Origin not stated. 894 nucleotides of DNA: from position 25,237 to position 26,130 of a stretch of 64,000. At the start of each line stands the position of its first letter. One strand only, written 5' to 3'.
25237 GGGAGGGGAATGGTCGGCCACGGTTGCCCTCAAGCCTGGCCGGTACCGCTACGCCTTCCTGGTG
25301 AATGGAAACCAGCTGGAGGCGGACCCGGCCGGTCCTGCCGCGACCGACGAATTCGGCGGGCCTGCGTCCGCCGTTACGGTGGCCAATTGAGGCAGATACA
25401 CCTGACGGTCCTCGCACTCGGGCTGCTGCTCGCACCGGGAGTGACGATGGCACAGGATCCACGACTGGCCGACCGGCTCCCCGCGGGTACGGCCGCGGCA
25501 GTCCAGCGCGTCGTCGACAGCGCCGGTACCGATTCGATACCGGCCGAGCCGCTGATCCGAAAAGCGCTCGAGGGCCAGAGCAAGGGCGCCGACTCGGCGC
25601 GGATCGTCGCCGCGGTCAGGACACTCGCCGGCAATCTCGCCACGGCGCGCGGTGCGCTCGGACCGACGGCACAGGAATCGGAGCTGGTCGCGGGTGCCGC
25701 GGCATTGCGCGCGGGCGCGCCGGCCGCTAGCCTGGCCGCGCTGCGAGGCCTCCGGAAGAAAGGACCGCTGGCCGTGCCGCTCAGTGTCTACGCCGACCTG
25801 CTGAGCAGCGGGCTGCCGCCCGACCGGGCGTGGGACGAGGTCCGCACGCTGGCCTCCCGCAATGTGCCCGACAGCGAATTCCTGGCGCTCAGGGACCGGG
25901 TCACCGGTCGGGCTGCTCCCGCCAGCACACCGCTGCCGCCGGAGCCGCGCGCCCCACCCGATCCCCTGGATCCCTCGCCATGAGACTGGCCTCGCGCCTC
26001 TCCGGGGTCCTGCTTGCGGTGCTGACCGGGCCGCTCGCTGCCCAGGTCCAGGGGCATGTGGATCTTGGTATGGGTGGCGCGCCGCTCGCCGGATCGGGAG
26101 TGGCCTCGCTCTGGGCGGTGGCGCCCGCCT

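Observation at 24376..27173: Four-gene ECF sigma module with two periplasm-facing CBM48/AMPK-beta-like domains (anti-sigma-position protein and outer-membrane barrel)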

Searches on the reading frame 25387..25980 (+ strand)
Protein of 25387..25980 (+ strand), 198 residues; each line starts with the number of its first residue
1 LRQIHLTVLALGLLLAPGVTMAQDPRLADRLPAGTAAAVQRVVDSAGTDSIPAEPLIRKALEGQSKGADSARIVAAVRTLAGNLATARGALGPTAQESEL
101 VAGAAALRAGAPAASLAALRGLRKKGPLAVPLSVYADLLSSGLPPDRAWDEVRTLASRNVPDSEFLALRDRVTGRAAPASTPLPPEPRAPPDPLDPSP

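Call 6: search_protein_families(library=pfam, proteins=[window:25387-25980:+], max_evalue=1)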
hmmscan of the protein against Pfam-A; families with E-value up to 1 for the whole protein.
window:25387-25980:+ (198 aa): 0 families

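Call 7: search_protein_families(library=ncbifam, proteins=[window:25387-25980:+], max_evalue=1)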
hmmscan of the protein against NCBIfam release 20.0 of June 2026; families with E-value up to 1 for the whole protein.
window:25387-25980:+ (198 aa): 0 families

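Call 30: find_homologous_proteins(query=window:25387-25980:+)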
Query window:25387-25980:+ (198 aa): 164 proteins with E <= 0.001 among 8000 candidates; the best 120 are listed.
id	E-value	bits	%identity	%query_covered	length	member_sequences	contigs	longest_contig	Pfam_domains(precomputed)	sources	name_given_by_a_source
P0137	9.3e-95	334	96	90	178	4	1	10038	-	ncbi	-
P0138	3.3e-90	319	82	90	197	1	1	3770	-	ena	-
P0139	1.6e-74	268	78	85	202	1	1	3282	-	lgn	-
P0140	9.6e-69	249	75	89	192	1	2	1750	-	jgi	jgi:hypothetical protein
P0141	1.0e-65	239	69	99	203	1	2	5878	-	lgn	-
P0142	3.3e-59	218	69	84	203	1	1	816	-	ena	-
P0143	7.0e-59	217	63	93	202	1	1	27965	-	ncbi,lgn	-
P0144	8.9e-57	210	65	89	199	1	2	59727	-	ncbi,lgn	ncbi:MAG: hypothetical protein ABJC74_03090 [Gemmatimonadota bacterium]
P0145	1.1e-56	210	68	85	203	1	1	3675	-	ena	-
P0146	2.0e-55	206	67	85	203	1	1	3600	-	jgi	jgi:hypothetical protein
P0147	5.0e-55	205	68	86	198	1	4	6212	-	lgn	-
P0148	6.7e-55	204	71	81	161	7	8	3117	-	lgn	-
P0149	4.4e-52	195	63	92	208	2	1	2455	-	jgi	jgi:hypothetical protein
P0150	2.4e-51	193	59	90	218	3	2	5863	-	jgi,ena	-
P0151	2.0e-49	186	66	79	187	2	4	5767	-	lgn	-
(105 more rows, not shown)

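Call 35: find_related_loci(query=A4, collection=genome_contigs, flank=5000)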
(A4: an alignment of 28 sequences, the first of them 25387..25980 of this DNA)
Query A4 (198 aa) in genome_contigs; peptide patterns used: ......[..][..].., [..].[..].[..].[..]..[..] (x = any residue, [..] = any of these).
599 stretches matched a pattern (row limit reached: there are more); 139 encode a relative of the query (tblastn E <= 1e-3); the best 80 are kept; 80 distinct loci.
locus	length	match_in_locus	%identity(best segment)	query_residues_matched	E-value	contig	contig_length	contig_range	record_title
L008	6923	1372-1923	63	2-185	8e-58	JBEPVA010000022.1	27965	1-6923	MAG: Gemmatimonadota bacterium isolate 22E.metabat2_refined.046 NODE_1417_length_27965_cov_6.936331, whole genome shotgu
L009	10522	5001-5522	65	23-198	2e-53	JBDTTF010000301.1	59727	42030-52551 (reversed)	MAG: Gemmatimonadota bacterium isolate cluster3_bin.29 NODE_1135_length_59727_cov_17.270512, whole genome shotgun sequen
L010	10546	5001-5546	59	6-191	5e-51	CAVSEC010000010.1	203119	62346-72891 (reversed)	MAG: uncultured Gemmatimonadales bacterium isolate MFD02134.bin.2.180 genome assembly, contig: contig_3668, whole genome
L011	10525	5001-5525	51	6-196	2e-49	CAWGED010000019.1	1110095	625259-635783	MAG: uncultured Gemmatimonadales bacterium isolate MFD02199.bin.2.180 genome assembly, contig: contig_8825, whole genome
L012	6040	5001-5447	69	22-170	7e-49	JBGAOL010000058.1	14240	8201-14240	MAG: Gemmatimonadales bacterium isolate MAG_MBR_H10.49 MBRH10-49_opera_contig_13714, whole genome shotgun sequence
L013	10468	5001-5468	59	18-173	7e-49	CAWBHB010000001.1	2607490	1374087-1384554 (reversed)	MAG: uncultured Gemmatimonadales bacterium isolate MFD06229.bin.2.149 genome assembly, contig: contig_13193, whole genom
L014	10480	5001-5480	66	23-178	1e-48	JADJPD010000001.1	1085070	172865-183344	MAG: Gemmatimonadetes bacterium isolate Fred_18-Q3-R57-64_BATAC.299 tig00001709-10-10860880, whole genome shotgun sequen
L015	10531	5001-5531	49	4-196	9e-47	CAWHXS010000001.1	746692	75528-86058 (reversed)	MAG: uncultured Gemmatimonadales bacterium isolate MFD02242.bin.2.15 genome assembly, contig: contig_15225, whole genome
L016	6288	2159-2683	49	6-196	3e-46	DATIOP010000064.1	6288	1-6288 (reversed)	MAG TPA_asm: Gemmatimonadales bacterium isolate SMAG_U15827 k141_1704783, whole genome shotgun sequence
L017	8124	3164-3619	66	22-173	2e-45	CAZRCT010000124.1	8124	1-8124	MAG TPA_asm: uncultured Gemmatimonadaceae bacterium isolate SRP173033_co1_338 genome assembly, contig: NODE_22194_length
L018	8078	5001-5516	58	2-173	2e-45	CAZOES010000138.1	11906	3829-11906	MAG TPA_asm: uncultured Gemmatimonadaceae bacterium isolate SRP237561_co1_305 genome assembly, contig: NODE_10070_length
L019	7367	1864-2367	61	6-173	7e-45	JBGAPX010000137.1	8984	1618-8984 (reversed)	MAG: Gemmatimonadales bacterium isolate MAG_MBR_H10.8 MBRH10-8_opera_contig_22645, whole genome shotgun sequence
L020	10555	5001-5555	57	7-191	8e-45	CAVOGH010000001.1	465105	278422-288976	MAG: uncultured Gemmatimonadales bacterium isolate MFD09964.bin.1.312 genome assembly, contig: contig_25878, whole genom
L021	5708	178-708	59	13-185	8e-45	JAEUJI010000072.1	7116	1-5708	MAG: Gemmatimonadetes bacterium isolate new MAG-65 k141_790841, whole genome shotgun sequence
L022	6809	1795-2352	56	7-192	1e-44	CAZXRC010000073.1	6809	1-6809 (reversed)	MAG TPA_asm: uncultured Gemmatimonadaceae bacterium isolate SRP237561_co1_380 genome assembly, contig: NODE_23328_length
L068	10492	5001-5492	45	7-172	4e-32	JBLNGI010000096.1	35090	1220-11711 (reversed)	MAG: Gemmatimonadota bacterium isolate MAG24 PRJNA1068274_bin2_renamed_95, whole genome shotgun sequence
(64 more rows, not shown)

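Call 39: predict_structure(alignment_id=A4)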
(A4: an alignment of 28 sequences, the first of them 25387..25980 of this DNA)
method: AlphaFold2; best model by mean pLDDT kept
length: 198 residues; sequences in the alignment: 28
mean_pLDDT: 90.5   pTM: 0.78
mean pLDDT of the five models: 90.5, 90.1, 89.0, 89.0, 88.8
residues with pLDDT >= 90: 151; 70-90: 18; 50-70: 29; < 50: 0
segments of 3 or more residues with pLDDT < 50: none
pLDDT, mean of each block of 10 residues (from residue 1): 67 59 92 98 96 98 98 98 98 98 99 98 96 98 98 98 97 75 76 68
secondary structure, 60 per line:
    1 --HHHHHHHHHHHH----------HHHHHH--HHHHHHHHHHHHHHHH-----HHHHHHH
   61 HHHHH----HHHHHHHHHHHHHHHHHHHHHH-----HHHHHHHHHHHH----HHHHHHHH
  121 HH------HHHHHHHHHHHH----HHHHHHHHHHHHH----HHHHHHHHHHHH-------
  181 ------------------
elements in order: H3-14 H25-30 H33-48 H54-65 H70-91 H97-108 H113-122 H129-140 H145-157 H162-173

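Call 42: fold_search(model_id=the predicted structure, library=pdb)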
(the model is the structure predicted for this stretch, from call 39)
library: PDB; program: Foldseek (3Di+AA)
matches with E <= 10: 58; with E <= 0.001: 0
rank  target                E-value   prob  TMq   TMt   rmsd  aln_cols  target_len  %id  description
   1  8v2d_J                3.1e-01  0.96  0.39  0.27  10.1       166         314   21  Computational Designed Nanocage O43_129 (released 2024-03-13)
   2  9k81_A                5.3e-01  0.44  0.26  0.29  10.7       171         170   20  Cryo-EM structure of designed zinc-induced filament Fiber-n7-Zn1-HEHE-74 (released 2025-10-29)
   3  9cce_A                7.0e-01  0.28  0.23  0.23  11.3       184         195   17  structure of DYNA_1b7 (released 2025-08-13)
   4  5h7a_L                9.4e-01  0.25  0.21  0.22  14.9       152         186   14  Crystal structure of a repeat protein with four Protein A repeat module (released 2017-06-28)
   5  5cwg                  9.8e-01  0.30  0.26  0.26  12.9       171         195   13  Crystal structure of de novo designed helical repeat protein DHR10 (released 2015-12-16)
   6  5cwc                  1.1e+00  0.28  0.26  0.26  12.9       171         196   12  Crystal structure of de novo designed helical repeat protein DHR5 (released 2015-12-16)
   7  8f6r_A                1.4e+00  0.16  0.24  0.23  12.2       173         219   16  CryoEM structure of designed modular protein oligomer C6-79 (released 2023-11-29)
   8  5h7a_A                1.5e+00  0.25  0.24  0.25  14.4       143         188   13  Crystal structure of a repeat protein with four Protein A repeat module (released 2017-06-28)
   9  5h7a_E                1.8e+00  0.23  0.24  0.25  14.8       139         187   13  Crystal structure of a repeat protein with four Protein A repeat module (released 2017-06-28)
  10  4yxx                  1.9e+00  0.18  0.24  0.23  13.6       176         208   13  Computationally designed left-handed alpha/alpha toroid with 6 repeats (released 2015-12-16)
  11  9gvf                  2.0e+00  0.12  0.20  0.19  13.5       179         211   16  Crystal structure of a computationally designed protein (released 2025-10-08)
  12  8rtd_H                2.3e+00  0.05  0.16  0.14  20.2       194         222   14  Stalk-Arches-IMC structure from the fully-assembled R388 type IV secretion system determined by cryo-EM. (released 2024-06-19)
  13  8fbi                  2.9e+00  0.09  0.21  0.17  13.1       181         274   14  Improving the secretion of designed protein assemblies through negative design of cryptic transmembrane domains (released 2023-03-22)
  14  8rtd_I                2.9e+00  0.05  0.16  0.15  18.6       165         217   13  Stalk-Arches-IMC structure from the fully-assembled R388 type IV secretion system determined by cryo-EM. (released 2024-06-19)
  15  9uaq_C                3.4e+00  0.18  0.22  0.15  12.2       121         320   14  CryoEM structure of GFP-like protein from Aequorea coerulescens with Trimbody (released 2026-02-11)
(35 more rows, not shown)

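Call 43: search_protein_representatives(alignment_id=A4)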
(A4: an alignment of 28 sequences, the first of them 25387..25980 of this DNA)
Query: 28 sequences, 199 profile positions. Proteins with E-value up to 0.001 (for the whole library): 1884; up to 1e-10: 1140; up to 1e-30: 325. The best 150 are listed.
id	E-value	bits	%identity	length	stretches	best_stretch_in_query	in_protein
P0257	2.5e-74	265.6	-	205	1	4-193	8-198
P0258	8.7e-67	241.0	-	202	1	5-197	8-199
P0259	3.7e-64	232.4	-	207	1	4-197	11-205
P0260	6.3e-57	208.8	-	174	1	5-173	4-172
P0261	4.4e-56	206.0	-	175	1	1-172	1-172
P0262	7.7e-55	202.0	-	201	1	6-184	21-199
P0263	1.1e-53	198.2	-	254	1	4-181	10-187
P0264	1.9e-53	197.4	-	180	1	4-172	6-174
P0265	2.4e-53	197.1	-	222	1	5-173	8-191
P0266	4.0e-53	196.4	-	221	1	5-192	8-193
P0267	1.1e-52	194.9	-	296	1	4-179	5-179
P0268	2.6e-52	193.7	-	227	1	5-157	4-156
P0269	8.5e-52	192.0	-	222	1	5-180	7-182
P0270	2.4e-51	190.5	-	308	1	6-183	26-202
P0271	1.2e-50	188.3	-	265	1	7-191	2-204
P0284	6.7e-49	182.6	-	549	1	7-195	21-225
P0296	2.2e-47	177.6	-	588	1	6-194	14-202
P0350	3.7e-44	167.1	-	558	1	4-172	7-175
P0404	1.2e-40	155.6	-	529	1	11-173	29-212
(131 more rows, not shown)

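Call 56: find_encoding_contigs(protein=P0296, flank=4000, max_places=2)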
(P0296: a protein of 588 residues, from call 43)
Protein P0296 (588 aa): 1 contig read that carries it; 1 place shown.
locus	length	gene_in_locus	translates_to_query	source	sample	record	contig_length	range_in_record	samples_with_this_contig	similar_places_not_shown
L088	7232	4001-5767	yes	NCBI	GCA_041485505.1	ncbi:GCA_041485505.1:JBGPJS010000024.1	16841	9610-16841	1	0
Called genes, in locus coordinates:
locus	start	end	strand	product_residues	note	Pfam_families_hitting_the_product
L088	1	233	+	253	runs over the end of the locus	PF06347:SH3_4, PF08239:SH3_3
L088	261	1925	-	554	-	PF02743:dCache_1, PF00672:HAMP, PF00990:GGDEF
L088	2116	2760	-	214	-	-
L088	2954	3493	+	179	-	PF07638:Sigma70_ECF (weak), PF04542:Sigma70_r2, PF08281:Sigma70_r4_2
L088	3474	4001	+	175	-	PF02922:CBM_48, PF16561:AMPK1_CBM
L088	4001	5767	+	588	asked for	-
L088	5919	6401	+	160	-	PF14343:PrcB_C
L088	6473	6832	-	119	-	PF00903:Glyoxalase (weak), PF18029:Glyoxalase_6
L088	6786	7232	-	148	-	?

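Call 57: find_encoding_contigs(protein=P0350, flank=4000, max_places=2)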
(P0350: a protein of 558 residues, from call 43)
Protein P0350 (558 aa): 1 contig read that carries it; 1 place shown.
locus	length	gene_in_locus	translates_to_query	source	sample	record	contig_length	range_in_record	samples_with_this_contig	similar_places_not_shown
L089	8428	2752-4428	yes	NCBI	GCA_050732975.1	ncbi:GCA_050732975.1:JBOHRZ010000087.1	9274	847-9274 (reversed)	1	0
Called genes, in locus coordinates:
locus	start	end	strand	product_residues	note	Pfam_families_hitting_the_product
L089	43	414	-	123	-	PF03551:PadR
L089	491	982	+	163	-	-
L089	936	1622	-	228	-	PF14344:DUF4397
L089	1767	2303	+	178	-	PF04542:Sigma70_r2, PF08281:Sigma70_r4_2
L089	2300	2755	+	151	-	PF02922:CBM_48, PF16561:AMPK1_CBM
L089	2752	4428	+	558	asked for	-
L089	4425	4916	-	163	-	PF04314:LpqE-like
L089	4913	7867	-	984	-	PF00326:Peptidase_S9, PF01738:DLH (faint), PF20434:BD-FAE (weak)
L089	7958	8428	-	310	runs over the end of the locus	PF01497:Peripla_BP_2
